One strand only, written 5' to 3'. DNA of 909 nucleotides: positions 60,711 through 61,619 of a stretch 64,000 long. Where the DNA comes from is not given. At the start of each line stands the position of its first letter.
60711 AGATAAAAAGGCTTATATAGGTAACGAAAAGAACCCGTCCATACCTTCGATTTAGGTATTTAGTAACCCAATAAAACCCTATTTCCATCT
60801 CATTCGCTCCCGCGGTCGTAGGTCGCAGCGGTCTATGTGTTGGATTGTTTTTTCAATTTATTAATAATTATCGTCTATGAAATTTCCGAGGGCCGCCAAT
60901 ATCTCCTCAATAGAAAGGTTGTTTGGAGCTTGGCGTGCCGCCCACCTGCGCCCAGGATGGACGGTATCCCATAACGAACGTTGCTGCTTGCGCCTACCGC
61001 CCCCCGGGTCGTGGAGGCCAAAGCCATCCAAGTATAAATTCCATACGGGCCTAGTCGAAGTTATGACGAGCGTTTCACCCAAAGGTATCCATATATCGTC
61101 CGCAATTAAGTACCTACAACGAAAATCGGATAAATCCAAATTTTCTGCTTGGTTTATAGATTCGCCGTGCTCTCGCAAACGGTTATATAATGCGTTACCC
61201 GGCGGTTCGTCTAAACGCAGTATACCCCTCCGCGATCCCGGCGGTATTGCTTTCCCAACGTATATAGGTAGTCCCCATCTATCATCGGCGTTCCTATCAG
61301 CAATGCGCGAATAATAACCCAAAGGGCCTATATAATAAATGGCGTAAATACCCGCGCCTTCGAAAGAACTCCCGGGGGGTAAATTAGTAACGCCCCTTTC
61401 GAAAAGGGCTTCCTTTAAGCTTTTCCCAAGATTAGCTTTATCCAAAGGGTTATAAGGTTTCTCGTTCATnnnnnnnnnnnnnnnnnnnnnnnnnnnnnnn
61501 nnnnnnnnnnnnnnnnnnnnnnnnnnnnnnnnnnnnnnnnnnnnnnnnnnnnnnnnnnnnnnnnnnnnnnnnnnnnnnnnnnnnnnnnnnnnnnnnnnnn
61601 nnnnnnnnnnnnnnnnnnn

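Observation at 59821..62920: AT-rich three-gene island: Eco29kI-like GIY-YIG nuclease, permuted amino-MTase and an unknown 2-TM protein with a PLC-like motif; possible novel defence module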

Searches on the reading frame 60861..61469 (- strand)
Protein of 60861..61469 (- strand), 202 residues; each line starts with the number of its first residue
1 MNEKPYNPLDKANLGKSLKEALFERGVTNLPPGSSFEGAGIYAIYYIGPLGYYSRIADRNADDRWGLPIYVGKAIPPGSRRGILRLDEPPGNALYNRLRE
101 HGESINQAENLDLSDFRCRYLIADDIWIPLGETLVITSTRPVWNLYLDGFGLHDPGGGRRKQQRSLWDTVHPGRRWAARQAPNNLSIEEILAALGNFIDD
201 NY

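Call 3: search_protein_families(library=pfam, proteins=[window:60861-61469:-], max_evalue=1)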
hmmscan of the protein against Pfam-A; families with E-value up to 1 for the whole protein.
window:60861-61469:- (202 aa): 1 family
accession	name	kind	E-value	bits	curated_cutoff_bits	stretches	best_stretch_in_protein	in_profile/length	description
PF09517.16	RE_Eco29kI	-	2e-60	203.8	30.8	1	35-196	2-162/164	Eco29kI restriction endonuclease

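Call 4: search_protein_families(library=padloc, proteins=[window:60861-61469:-], max_evalue=1)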
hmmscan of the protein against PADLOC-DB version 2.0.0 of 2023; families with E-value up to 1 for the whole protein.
window:60861-61469:- (202 aa): 2 families
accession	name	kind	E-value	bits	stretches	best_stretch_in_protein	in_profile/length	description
PDLC03452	REase_II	-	1.4e-59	199.6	1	5-190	7-191/216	Type II restriction enzyme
PDLC03468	REase_II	-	3e-41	139.3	1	26-191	33-201/214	Type II restriction enzyme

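Call 5: search_protein_families(library=ncbifam, proteins=[window:60861-61469:-], max_evalue=1)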
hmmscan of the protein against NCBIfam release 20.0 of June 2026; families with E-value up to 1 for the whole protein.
window:60861-61469:- (202 aa): 0 families

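Call 13: find_homologous_proteins(query=window:60861-61469:-)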
Query window:60861-61469:- (202 aa): 3340 proteins with E <= 0.001 among 3991 candidates; the best 120 are listed.
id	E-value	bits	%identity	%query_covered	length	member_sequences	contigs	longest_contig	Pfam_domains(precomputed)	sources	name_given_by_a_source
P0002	1.9e-135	467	100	100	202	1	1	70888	PF09517.17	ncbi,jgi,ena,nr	ncbi:MAG TPA: Eco29kI family restriction endonuclease [bacterium]|nr:Eco29kI family restriction endo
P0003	7.1e-115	400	86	100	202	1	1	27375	PF09517.17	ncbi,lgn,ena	-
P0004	9.3e-114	397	85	100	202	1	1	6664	PF09517.17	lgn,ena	-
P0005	2.1e-110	386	85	96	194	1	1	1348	PF09517.17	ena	-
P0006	3.7e-79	283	63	98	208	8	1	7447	PF09517.17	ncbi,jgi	jgi:hypothetical protein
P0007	6.4e-78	279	61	99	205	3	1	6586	PF09517.17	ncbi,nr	ncbi:MAG: Eco29kI family restriction endonuclease [Nitrospirae bacterium]|nr:MAG: Eco29kI family res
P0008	1.2e-77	279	60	98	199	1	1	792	PF09517.17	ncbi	-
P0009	2.9e-77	277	60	98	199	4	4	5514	PF09517.17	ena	-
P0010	4.3e-77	277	62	98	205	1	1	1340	PF09517.17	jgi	jgi:hypothetical protein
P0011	6.3e-77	276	61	99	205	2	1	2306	PF09517.17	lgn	-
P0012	7.1e-77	276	59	98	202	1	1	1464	PF09517.17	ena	-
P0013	1.6e-76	275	60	98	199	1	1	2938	PF09517.17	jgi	-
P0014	7.3e-76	273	61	98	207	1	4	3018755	PF09517.17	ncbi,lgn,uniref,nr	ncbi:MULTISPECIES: Eco29kI family restriction endonuclease [Alicyclobacillus]|uniref:Restriction end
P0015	8.7e-76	272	59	98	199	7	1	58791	PF09517.17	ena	-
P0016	9.2e-76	272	61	99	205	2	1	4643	PF09517.17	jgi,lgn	-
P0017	1.2e-75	272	60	98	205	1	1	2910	PF09517.17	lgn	-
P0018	4.6e-75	270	59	98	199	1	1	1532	PF09517.17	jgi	jgi:hypothetical protein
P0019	2.0e-74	268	58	98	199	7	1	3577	PF09517.17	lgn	-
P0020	2.2e-74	268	59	99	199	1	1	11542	PF09517.17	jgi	jgi:hypothetical protein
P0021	2.8e-74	267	60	98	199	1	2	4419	PF09517.17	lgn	-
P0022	5.9e-74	266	59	97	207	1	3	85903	PF09517.17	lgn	-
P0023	8.4e-74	266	60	96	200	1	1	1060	PF09517.17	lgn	-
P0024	1.1e-73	266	58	97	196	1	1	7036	PF09517.17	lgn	-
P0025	1.1e-73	265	59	98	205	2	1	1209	PF09517.17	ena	-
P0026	1.2e-73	265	59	98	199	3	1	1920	PF09517.17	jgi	jgi:hypothetical protein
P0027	1.3e-73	265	58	98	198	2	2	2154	PF09517.17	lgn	-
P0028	3.5e-73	264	58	98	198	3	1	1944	PF09517.17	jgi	-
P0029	3.6e-73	264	60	98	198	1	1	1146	PF09517.17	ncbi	-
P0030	4.5e-73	264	58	94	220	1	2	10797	PF09517.17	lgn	-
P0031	7.0e-73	263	59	98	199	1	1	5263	PF09517.17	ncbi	-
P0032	8.0e-73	263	58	98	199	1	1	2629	PF09517.17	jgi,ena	jgi:hypothetical protein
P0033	9.1e-73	263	59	95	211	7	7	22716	PF09517.17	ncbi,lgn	-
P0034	9.6e-73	262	61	98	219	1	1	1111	PF09517.17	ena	-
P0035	9.6e-73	262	59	98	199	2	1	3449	PF09517.17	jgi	-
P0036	1.0e-72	262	58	98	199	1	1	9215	PF09517.17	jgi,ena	-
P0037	1.1e-72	262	58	98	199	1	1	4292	PF09517.17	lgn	-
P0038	1.1e-72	262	59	98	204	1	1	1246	PF09517.17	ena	-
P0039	1.1e-72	262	56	100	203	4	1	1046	PF09517.17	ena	-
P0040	1.4e-72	262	59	98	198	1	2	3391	PF09517.17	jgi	jgi:hypothetical protein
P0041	2.3e-72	261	58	97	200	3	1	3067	PF09517.17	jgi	-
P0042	2.4e-72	261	59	97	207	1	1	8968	PF09517.17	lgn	-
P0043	3.1e-72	261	61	95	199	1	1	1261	PF09517.17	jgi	-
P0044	4.1e-72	260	58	98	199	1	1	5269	PF09517.17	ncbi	-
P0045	4.1e-72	260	57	100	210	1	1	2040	PF09517.17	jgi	jgi:hypothetical protein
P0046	4.4e-72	260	59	96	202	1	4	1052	PF09517.17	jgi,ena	jgi:hypothetical protein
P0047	4.5e-72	260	57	99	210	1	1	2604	PF09517.17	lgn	-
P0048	5.6e-72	260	58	98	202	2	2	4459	PF09517.17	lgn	-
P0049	6.0e-72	260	55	100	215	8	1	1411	PF09517.17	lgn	-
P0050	6.9e-72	260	59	94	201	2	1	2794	PF09517.17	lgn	-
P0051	7.0e-72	260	57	99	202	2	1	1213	PF09517.17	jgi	jgi:hypothetical protein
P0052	7.1e-72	260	57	98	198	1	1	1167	PF09517.17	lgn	-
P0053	7.6e-72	260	59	96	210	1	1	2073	PF09517.17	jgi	jgi:hypothetical protein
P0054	7.6e-72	260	57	98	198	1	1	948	PF09517.17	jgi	jgi:hypothetical protein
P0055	8.1e-72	259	58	98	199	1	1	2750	PF09517.17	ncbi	-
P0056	9.4e-72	259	58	100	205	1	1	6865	PF09517.17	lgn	-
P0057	1.1e-71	259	57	97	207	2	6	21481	PF09517.17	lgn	-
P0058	1.1e-71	259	59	96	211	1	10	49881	PF09517.17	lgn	-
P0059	1.1e-71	259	57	98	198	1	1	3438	PF09517.17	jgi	jgi:hypothetical protein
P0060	1.2e-71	259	58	96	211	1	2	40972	PF09517.17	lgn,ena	-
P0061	1.2e-71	259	59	96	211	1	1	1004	PF09517.17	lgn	-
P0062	1.2e-71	259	57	97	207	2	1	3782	PF09517.17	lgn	-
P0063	1.4e-71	259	61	97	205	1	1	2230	PF09517.17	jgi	jgi:hypothetical protein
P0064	1.4e-71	259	56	98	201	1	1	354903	PF09517.17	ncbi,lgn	ncbi:MAG: Eco29kI family restriction endonuclease [Solirubrobacterales bacterium]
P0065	1.5e-71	259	59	98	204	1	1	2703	PF09517.17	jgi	jgi:hypothetical protein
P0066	1.9e-71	258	57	98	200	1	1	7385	PF09517.17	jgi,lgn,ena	-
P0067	3.4e-71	257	59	99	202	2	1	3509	PF09517.17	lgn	-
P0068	3.6e-71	257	59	96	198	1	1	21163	PF09517.17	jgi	jgi:hypothetical protein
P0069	4.4e-71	257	61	96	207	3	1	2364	PF09517.17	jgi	jgi:hypothetical protein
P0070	6.1e-71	257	58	93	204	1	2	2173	PF09517.17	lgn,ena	-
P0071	6.6e-71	256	58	99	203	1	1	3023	PF09517.17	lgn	-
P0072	6.8e-71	256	57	97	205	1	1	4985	PF09517.17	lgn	-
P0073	7.3e-71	256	58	98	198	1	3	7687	PF09517.17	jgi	jgi:hypothetical protein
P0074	7.8e-71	256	57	98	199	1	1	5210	PF09517.17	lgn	-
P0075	8.1e-71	256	58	96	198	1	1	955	PF09517.17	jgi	jgi:hypothetical protein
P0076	8.8e-71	256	55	100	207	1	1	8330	PF09517.17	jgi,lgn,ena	-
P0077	1.1e-70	256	55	99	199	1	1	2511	PF09517.17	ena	-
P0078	1.3e-70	256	56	99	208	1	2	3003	PF09517.17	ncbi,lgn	-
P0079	1.4e-70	255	59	98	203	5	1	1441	PF09517.17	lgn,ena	-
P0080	1.9e-70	255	57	100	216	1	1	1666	PF09517.17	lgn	-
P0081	2.3e-70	255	56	99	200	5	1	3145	PF09517.17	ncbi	ncbi:MAG TPA: Eco29kI family restriction endonuclease [Candidatus Tectomicrobia bacterium]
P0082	2.5e-70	255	55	100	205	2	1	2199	PF09517.17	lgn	-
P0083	2.8e-70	254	56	98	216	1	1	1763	PF09517.17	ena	-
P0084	3.8e-70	254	57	98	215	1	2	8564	PF09517.17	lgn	-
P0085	4.7e-70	254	58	96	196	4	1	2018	PF09517.17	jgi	jgi:Eco29kI restriction endonuclease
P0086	4.9e-70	254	58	99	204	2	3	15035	PF09517.17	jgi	-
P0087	5.2e-70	254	57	99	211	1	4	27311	PF09517.17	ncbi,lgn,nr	ncbi:MAG: hypothetical protein FLDDKLPJ_03678 [Phycisphaerae bacterium]|nr:hypothetical protein [Phy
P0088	5.7e-70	253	57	98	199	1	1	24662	PF09517.17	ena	-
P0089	6.4e-70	253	54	99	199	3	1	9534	PF09517.17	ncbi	-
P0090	6.6e-70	253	57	99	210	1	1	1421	PF09517.17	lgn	-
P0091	7.3e-70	253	58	96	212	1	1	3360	PF09517.17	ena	-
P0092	8.2e-70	253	58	98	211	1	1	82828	PF09517.17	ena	-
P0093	8.4e-70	253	55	99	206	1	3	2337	PF09517.17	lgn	-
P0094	8.7e-70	253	58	98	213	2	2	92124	PF09517.17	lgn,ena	-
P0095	9.1e-70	253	59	98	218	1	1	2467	PF09517.17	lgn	-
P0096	9.3e-70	253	59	97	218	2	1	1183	PF09517.17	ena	-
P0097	9.9e-70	253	56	100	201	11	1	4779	PF09517.17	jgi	jgi:hypothetical protein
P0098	1.0e-69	253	56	98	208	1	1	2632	PF09517.17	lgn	-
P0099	1.0e-69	253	57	99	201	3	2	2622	PF09517.17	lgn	-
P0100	1.1e-69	253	57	95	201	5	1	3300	PF09517.17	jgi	-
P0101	1.3e-69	252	60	99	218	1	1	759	PF09517.17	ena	-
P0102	1.6e-69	252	57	99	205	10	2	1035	PF09517.17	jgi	jgi:hypothetical protein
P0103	1.6e-69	252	57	99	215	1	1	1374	PF09517.17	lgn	-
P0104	2.2e-69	251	59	98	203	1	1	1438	PF09517.17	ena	-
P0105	2.3e-69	251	59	91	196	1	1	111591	PF09517.17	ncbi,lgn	-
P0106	2.3e-69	251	58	95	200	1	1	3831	PF09517.17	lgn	-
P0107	2.6e-69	251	58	99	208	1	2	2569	PF09517.17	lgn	-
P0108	2.6e-69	251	56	98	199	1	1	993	PF09517.17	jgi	-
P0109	2.8e-69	251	54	99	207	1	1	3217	PF09517.17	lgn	-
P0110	3.2e-69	251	61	93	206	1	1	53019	PF09517.17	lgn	-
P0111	3.3e-69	251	56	100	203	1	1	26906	PF09517.17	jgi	jgi:hypothetical protein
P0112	3.6e-69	251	58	95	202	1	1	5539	PF09517.17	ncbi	-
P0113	3.6e-69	251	58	98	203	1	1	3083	PF09517.17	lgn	-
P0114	4.2e-69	251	58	93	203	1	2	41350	PF09517.17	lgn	-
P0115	4.5e-69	250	58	98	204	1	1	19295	PF09517.17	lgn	-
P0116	4.6e-69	250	57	98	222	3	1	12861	PF09517.17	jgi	-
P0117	4.6e-69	250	56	98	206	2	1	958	PF09517.17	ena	-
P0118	4.8e-69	250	60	96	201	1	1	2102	PF09517.17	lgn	-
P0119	4.8e-69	250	56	98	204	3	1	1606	PF09517.17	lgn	-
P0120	5.1e-69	250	59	96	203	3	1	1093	PF09517.17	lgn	-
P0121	5.3e-69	250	57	94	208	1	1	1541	PF09517.17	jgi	jgi:hypothetical protein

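Call 14: find_encoding_contigs(protein=P0003, flank=8000, max_places=3)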
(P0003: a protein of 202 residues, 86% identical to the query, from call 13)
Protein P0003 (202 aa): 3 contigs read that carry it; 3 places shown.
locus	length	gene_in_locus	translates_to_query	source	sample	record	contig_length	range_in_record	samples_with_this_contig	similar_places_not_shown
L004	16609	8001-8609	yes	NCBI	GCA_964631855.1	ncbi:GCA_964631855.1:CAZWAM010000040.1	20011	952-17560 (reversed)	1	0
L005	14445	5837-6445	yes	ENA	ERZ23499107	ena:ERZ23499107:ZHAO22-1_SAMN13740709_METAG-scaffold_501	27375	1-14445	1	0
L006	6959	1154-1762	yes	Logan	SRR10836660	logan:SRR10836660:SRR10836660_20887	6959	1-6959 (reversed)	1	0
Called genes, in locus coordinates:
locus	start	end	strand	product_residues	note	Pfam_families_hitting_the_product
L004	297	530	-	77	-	-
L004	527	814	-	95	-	-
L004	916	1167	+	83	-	-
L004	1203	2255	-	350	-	-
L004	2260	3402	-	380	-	PF01555:N6_N4_Mtase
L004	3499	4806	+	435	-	PF00817:IMS, PF21999:IMS_HHH_1, PF11799:IMS_C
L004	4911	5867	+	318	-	PF01555:N6_N4_Mtase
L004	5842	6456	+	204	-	-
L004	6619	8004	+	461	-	PF01555:N6_N4_Mtase (faint)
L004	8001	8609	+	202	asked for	PF09517:RE_Eco29kI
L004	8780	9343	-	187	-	-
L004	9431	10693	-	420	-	PF05977:MFS_3, PF13347:MFS_2 (weak), PF07690:MFS_1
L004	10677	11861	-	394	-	PF01306:LacY_symp (weak), PF07690:MFS_1, PF12832:MFS_1_like, PF07690:MFS_1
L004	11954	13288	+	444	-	PF04205:FMN_bind, PF12801:Fer4_5, PF00037:Fer4 (faint)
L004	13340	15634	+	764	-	PF13116:YhdP (faint)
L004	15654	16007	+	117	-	PF02635:DsrE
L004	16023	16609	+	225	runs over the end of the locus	PF00005:ABC_tran, PF13304:AAA_21 (weak)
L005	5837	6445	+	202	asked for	PF09517:RE_Eco29kI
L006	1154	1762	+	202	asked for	PF09517:RE_Eco29kI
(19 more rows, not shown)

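Call 15: find_encoding_contigs(protein=P0004, flank=8000, max_places=3)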
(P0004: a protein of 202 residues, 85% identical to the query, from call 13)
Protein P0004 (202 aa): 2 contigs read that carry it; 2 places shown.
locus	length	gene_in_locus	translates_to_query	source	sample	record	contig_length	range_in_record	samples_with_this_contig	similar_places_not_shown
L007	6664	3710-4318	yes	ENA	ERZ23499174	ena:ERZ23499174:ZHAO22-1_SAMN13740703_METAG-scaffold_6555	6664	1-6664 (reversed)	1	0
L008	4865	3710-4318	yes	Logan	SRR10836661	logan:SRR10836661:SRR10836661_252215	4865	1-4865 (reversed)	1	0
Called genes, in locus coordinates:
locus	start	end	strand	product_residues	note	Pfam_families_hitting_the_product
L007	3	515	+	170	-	?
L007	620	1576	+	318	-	PF01555:N6_N4_Mtase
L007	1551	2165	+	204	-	-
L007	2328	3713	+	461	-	PF01555:N6_N4_Mtase (faint)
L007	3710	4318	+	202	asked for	PF09517:RE_Eco29kI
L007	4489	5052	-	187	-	-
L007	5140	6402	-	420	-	PF05977:MFS_3, PF13347:MFS_2 (weak), PF07690:MFS_1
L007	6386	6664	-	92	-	?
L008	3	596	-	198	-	?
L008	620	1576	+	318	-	PF01555:N6_N4_Mtase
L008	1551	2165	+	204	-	-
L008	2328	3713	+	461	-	PF01555:N6_N4_Mtase (faint)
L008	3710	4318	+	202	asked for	PF09517:RE_Eco29kI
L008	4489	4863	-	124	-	?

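Call 16: find_encoding_contigs(protein=P0006, flank=6000, max_places=3)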
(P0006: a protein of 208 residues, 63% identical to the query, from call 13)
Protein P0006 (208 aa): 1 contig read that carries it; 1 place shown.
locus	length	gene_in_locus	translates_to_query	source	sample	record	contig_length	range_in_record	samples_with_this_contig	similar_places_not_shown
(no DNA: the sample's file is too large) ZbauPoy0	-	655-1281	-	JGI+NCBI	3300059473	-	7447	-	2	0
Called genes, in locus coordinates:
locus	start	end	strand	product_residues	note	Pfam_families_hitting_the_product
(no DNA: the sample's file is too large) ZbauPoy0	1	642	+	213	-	?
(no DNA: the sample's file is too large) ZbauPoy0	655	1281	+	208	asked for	PF09517:RE_Eco29kI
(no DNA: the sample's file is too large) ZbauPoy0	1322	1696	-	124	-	PF25212:HVO_A0114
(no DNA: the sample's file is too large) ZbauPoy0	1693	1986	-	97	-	PF20126:TumE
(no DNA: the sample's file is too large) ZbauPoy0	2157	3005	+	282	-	PF01381:HTH_3, PF00753:Lactamase_B, PF23023:Anti-Pycsar_Apyc1 (faint), PF12706:Lactamase_B_2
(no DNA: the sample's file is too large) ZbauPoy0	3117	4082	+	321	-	PF02163:Peptidase_M50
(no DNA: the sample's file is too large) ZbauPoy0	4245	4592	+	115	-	PF18924:DUF5674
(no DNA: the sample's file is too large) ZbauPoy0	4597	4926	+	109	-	-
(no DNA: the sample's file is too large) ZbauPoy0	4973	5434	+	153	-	PF07603:Lcl_C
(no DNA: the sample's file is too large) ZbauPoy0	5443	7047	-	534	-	PF02321:OEP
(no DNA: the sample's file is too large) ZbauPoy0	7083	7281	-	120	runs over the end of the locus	?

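Call 58: search_solved_structures(query=window:60861-61469:-, max_evalue=0.01, show_alignments=1)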
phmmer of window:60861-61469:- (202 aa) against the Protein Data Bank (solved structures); distinct sequences matched with E-value up to 0.01: 3.
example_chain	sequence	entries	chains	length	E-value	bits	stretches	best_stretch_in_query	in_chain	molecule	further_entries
3mx4_A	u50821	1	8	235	5.9e-39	137.2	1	26-179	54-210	Eco29kIR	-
3nic_A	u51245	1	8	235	1e-38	136.4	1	26-179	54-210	Eco29kIR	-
3mx1_A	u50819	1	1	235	1.4e-38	135.9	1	26-179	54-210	Eco29kIR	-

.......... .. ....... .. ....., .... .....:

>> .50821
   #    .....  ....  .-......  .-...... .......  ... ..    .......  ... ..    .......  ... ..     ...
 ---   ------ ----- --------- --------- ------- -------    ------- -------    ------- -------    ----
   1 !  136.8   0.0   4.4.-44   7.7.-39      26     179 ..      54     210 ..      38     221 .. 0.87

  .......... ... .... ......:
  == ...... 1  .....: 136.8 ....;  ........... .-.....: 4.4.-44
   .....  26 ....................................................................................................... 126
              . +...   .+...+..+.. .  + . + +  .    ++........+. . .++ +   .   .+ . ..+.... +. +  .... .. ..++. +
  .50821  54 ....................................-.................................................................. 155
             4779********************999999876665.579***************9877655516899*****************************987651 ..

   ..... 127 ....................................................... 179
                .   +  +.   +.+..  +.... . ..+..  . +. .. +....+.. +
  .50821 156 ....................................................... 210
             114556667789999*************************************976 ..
